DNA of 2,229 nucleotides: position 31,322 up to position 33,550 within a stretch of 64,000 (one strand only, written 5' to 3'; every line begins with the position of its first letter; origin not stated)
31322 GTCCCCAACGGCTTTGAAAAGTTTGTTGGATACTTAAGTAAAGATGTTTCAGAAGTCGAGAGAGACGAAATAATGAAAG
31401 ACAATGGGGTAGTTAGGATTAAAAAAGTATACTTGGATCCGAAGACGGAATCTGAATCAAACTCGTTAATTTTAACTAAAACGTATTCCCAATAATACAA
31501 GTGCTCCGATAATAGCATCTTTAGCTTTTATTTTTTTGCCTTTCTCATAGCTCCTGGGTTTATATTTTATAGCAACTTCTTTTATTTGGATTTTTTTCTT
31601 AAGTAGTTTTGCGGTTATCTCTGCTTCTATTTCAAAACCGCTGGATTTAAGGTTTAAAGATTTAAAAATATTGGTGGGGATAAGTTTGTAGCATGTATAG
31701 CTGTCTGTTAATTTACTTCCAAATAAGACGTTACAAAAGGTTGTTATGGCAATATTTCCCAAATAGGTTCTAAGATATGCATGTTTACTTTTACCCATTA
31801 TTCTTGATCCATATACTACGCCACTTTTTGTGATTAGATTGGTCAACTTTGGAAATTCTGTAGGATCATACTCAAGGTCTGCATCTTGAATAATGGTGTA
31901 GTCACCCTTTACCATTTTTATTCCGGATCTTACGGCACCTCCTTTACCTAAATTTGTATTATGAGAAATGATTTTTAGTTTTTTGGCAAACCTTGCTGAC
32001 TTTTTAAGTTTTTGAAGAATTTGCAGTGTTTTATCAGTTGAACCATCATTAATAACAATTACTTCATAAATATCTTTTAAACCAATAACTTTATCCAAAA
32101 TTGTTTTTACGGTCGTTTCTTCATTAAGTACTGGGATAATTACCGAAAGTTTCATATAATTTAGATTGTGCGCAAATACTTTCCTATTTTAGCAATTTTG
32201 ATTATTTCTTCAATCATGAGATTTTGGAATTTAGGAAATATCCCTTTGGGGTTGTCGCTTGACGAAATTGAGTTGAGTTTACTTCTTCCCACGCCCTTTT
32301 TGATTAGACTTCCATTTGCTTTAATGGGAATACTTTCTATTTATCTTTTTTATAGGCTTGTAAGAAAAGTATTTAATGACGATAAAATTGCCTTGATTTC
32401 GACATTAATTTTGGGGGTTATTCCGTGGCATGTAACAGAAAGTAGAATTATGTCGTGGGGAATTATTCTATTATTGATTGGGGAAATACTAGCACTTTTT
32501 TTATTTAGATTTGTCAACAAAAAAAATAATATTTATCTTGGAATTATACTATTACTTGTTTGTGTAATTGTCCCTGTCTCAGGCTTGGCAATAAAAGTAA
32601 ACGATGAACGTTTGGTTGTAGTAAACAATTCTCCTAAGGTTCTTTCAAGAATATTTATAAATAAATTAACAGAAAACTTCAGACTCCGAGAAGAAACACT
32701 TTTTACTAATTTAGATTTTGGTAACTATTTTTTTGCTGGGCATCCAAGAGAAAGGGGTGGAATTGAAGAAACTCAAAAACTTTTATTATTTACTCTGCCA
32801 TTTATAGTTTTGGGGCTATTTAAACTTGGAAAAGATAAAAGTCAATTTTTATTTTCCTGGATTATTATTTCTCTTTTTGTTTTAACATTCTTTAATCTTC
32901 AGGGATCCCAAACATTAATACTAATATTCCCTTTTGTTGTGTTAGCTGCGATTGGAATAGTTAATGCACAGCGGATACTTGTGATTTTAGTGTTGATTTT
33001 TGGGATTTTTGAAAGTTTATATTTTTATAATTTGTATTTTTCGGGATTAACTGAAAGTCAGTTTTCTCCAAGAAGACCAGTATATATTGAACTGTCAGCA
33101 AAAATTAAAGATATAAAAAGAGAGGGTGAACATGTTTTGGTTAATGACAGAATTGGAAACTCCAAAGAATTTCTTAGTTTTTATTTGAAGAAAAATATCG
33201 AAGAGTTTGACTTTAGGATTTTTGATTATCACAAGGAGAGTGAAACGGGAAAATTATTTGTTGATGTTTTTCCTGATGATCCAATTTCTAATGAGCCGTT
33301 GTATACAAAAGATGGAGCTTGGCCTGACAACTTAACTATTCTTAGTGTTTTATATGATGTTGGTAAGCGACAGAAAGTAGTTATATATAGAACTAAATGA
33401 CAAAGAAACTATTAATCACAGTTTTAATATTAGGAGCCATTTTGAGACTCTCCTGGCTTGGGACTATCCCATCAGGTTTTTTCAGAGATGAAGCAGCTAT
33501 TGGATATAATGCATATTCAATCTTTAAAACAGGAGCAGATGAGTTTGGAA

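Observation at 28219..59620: Extraordinary density of GT-C fold membrane glycosyltransferase paralogues (at least 14 in about 38 kb)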

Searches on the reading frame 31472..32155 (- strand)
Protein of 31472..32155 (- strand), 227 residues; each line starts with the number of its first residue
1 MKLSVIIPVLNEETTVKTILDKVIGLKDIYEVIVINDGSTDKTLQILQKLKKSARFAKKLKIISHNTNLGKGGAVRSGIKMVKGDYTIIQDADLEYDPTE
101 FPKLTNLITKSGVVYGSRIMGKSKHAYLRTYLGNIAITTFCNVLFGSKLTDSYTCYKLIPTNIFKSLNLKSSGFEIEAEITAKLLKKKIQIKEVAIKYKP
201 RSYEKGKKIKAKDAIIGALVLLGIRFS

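Call 6: search_protein_families(library=pfam, proteins=[window:31472-32155:-], max_evalue=0.01)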
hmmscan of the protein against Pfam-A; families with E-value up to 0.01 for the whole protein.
window:31472-32155:- (227 aa): 3 families
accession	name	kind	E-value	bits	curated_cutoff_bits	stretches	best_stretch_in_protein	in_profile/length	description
PF00535.33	Glycos_transf_2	-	1.4e-30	106.9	23.3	1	4-162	1-162/168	Glycosyl transferase family 2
PF10111.15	Glyco_tranf_2_2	-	2.2e-07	31.1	27.3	1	4-110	1-108/276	Glycosyltransferase like family 2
PF13641.12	Glyco_tranf_2_3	-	3.1e-07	31.1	27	1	3-113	3-118/230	Glycosyltransferase like family 2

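Call 28: search_protein_families(library=ncbifam, proteins=[window:31472-32155:-], max_evalue=0.01)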
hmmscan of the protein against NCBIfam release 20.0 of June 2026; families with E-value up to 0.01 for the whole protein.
window:31472-32155:- (227 aa): 22 families
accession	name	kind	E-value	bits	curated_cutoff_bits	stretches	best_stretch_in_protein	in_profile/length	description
TIGR04182.1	glyco_TIGR04182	equivalog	1e-29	103.9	325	1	3-209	2-201/293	S-layer glycoprotein N-glycosyltransferase AglJ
NF047588.1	GlcsyltransPgfSStrep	equivalog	1.2e-18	67.4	500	1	1-207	1-202/308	glycosyltransferase PgfS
TIGR03937.1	PgaC_IcaA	equivalog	6.9e-16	58.2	422.3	1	2-144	46-184/407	poly-beta-1,6-N-acetyl-D-glucosamine synthase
NF007986.1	PRK10714.1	equivalog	3.6e-15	55.8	529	1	2-122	7-129/316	undecaprenyl-phosphate 4-deoxy-4-formamido-L-arabinose transferase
NF007482.0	PRK10073.1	equivalog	1.2e-14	54.1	423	1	2-109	7-111/334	glycosyltransferase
TIGR04283.1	glyco_like_mftF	equivalog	6e-13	48.9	182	1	3-123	1-115/221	TIGR04283 family arsenosugar biosynthesis glycosyltransferase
NF041391.1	DPhHxTase_Halo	equivalog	1.1e-12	47.3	375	1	10-204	4-189/213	dolichyl-phosphate hexose transferase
NF010496.0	PRK13915.1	equivalog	2.3e-12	46.6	262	1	2-114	32-149/307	glucosyl-3-phosphoglycerate synthase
NF058614.1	PPMAGASynPpgS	equivalog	1.7e-10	40.7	370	1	5-209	4-209/226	polyprenyl-phospho-N-acetylgalactosaminyl synthase PpgS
NF041875.1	EPS_EpsD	equivalog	9.1e-10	38.4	370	1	3-98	1-94/325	exopolysaccharide biosynthesis glycosyltransferase EpsD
TIGR03965.1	mycofact_glyco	equivalog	6e-08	32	280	1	3-122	76-194/467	mycofactocin biosynthesis glycosyltransferase MftF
NF047683.1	TeichurnBiosyTuaG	equivalog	6.8e-08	32.5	400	1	3-111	8-114/252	teichuronic acid biosynthesis protein TuaG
NF053739.1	GlytfEpsEBac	equivalog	8.4e-08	31.5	450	1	2-93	2-92/265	glycosyltransferase EpsE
TIGR03111.1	glyc2_xrt_Gpos1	hypoth_equivalog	2.1e-07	30.1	363.95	1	3-95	51-143/439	TIGR03111 family XrtG-associated glycosyltransferase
NF038302.1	EPS_HpsE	equivalog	7.5e-07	28.4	300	1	1-93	1-96/307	hormogonium polysaccharide biosynthesis glycosyltransferase HpsE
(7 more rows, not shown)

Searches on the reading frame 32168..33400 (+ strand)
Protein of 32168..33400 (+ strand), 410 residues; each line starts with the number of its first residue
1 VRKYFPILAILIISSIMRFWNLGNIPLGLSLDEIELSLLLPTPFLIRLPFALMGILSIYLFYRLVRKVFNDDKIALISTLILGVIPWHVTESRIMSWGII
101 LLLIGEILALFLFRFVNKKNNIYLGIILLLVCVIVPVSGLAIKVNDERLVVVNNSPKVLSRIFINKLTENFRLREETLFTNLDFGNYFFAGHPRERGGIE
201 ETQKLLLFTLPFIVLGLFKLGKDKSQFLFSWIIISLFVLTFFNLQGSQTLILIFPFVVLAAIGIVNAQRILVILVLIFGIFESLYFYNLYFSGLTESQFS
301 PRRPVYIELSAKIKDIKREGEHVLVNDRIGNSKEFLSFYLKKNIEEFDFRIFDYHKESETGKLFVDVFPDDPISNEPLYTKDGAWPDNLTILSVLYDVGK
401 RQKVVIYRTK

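Call 3: search_protein_families(library=pfam, proteins=[window:32168-33400:+], max_evalue=0.01)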
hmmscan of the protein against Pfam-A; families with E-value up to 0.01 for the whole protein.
window:32168-33400:+ (410 aa): 2 families
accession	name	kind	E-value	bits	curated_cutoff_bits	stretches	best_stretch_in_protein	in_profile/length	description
PF13231.12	PMT_2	-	9.4e-09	36.1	26.1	1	42-131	20-108/160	Dolichyl-phosphate-mannose-protein mannosyltransferase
PF02366.24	PMT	-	0.00055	20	22.7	1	44-118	83-156/245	Dolichyl-phosphate-mannose-protein mannosyltransferase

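Call 27: search_protein_families(library=ncbifam, proteins=[window:32168-33400:+], max_evalue=0.01)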
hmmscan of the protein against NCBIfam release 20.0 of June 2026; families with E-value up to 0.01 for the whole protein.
window:32168-33400:+ (410 aa): 1 family
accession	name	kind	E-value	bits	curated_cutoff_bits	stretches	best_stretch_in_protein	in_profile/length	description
TIGR03663.1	TIGR03663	subfamily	0.0053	15.8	126.25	1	38-126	65-151/435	flippase activity-associated protein Agl23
